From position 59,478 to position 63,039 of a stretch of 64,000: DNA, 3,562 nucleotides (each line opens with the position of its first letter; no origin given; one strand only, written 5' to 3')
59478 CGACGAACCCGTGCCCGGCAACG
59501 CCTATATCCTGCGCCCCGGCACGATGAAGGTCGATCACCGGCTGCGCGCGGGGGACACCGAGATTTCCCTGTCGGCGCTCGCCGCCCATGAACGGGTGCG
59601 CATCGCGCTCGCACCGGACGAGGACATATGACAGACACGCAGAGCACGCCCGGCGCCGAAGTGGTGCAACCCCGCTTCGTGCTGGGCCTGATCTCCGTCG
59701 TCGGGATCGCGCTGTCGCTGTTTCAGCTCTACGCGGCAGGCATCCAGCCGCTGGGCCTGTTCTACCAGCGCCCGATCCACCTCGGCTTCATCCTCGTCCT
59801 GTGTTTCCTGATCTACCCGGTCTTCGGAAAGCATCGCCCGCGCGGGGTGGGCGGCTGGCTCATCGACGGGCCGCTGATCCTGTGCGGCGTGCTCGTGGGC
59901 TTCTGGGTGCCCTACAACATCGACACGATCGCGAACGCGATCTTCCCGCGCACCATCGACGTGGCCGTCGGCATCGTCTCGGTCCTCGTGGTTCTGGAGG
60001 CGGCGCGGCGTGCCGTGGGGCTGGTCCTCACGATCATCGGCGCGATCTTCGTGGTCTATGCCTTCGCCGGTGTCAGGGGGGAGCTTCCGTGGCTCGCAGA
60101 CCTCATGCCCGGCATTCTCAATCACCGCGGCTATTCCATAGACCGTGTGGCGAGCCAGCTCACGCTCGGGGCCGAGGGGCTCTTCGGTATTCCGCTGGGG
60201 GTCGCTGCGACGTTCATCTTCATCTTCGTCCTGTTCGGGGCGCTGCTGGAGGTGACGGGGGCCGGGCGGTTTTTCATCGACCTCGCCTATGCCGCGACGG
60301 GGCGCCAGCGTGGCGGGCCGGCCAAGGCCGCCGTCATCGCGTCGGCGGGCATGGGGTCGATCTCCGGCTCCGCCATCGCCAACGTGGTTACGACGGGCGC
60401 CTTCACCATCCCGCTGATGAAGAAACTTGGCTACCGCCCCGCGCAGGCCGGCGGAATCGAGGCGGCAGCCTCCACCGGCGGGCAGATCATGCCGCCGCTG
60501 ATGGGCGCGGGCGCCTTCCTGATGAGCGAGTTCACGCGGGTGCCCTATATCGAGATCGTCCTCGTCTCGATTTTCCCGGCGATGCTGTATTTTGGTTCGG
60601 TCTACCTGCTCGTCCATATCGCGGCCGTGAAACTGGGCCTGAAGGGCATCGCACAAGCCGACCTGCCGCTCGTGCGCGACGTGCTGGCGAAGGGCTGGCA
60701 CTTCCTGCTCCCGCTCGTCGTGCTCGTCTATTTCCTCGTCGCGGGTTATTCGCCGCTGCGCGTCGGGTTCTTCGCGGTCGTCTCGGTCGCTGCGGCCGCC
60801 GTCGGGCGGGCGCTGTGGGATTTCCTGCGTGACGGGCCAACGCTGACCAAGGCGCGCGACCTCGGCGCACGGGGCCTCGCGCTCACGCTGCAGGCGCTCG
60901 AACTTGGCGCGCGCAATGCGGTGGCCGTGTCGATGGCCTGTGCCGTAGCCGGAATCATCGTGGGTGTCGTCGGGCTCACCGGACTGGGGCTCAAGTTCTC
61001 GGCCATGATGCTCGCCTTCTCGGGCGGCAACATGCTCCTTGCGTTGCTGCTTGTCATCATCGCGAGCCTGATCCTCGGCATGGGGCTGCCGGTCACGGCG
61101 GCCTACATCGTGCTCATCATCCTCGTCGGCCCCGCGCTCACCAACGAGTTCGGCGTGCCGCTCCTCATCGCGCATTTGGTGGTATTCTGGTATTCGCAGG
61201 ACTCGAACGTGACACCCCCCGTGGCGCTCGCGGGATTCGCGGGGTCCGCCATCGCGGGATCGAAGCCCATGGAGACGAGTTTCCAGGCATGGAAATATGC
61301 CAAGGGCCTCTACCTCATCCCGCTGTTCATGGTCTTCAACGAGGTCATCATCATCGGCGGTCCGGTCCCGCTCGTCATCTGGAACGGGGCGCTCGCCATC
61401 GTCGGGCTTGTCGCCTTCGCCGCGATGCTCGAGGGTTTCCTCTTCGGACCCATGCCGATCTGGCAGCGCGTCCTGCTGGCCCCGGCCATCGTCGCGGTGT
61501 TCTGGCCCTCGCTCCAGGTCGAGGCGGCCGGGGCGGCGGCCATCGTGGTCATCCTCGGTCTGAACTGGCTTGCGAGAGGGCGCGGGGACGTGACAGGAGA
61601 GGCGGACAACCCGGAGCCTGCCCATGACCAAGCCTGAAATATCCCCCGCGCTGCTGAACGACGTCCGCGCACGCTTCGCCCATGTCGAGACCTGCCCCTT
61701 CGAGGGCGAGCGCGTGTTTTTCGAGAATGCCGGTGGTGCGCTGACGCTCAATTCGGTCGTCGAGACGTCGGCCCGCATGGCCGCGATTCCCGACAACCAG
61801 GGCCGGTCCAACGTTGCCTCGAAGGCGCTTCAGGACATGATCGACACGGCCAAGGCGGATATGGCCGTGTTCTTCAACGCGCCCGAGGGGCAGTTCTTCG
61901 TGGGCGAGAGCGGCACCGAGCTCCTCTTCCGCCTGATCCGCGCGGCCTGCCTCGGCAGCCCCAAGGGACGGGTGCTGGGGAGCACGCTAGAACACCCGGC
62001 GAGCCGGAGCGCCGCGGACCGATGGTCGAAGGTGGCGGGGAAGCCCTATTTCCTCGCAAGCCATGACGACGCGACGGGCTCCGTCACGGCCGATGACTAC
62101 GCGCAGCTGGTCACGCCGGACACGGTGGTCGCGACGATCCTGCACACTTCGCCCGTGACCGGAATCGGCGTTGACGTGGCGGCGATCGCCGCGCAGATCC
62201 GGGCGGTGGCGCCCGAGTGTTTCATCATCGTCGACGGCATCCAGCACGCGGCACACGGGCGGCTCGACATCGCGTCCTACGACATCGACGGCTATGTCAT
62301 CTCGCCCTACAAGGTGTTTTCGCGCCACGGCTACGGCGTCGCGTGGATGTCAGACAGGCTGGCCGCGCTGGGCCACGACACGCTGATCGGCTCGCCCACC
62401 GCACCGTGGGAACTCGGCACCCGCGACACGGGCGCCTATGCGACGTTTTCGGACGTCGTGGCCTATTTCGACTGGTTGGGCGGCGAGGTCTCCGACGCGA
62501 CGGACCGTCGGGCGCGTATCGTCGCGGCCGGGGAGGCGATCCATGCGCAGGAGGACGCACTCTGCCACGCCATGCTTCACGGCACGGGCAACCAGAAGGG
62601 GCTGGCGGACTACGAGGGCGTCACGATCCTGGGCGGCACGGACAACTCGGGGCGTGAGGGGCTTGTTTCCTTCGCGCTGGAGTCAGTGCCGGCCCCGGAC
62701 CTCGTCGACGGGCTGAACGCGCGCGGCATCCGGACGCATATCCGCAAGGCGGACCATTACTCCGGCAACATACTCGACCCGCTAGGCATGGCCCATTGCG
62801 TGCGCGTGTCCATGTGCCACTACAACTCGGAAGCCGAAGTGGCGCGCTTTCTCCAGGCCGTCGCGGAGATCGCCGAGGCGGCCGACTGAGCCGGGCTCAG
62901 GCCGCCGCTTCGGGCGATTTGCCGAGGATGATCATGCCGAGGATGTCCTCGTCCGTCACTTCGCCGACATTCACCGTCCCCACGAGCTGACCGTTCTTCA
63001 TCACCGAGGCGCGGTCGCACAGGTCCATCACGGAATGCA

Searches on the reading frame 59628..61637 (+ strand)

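Call 5: search_protein_families(library=pfam, proteins=[window:59628-61637:+], max_evalue=0.00001)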
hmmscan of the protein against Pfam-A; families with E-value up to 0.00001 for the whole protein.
window:59628-61637:+ (669 aa): 1 family
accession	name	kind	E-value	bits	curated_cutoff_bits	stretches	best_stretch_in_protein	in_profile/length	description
PF06808.19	DctM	-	3.7e-78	263.6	23.8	1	119-561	3-400/413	Tripartite ATP-independent periplasmic transporter, DctM component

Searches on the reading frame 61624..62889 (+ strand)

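Call 5: search_protein_families(library=pfam, proteins=[window:61624-62889:+], max_evalue=0.00001)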
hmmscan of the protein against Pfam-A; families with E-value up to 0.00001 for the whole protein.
window:61624-62889:+ (421 aa): 1 family
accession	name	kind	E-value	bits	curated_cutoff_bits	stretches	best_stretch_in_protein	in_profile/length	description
PF00266.25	Aminotran_5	-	1.8e-29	103.3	21.5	1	31-409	1-371/371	Aminotransferase class-V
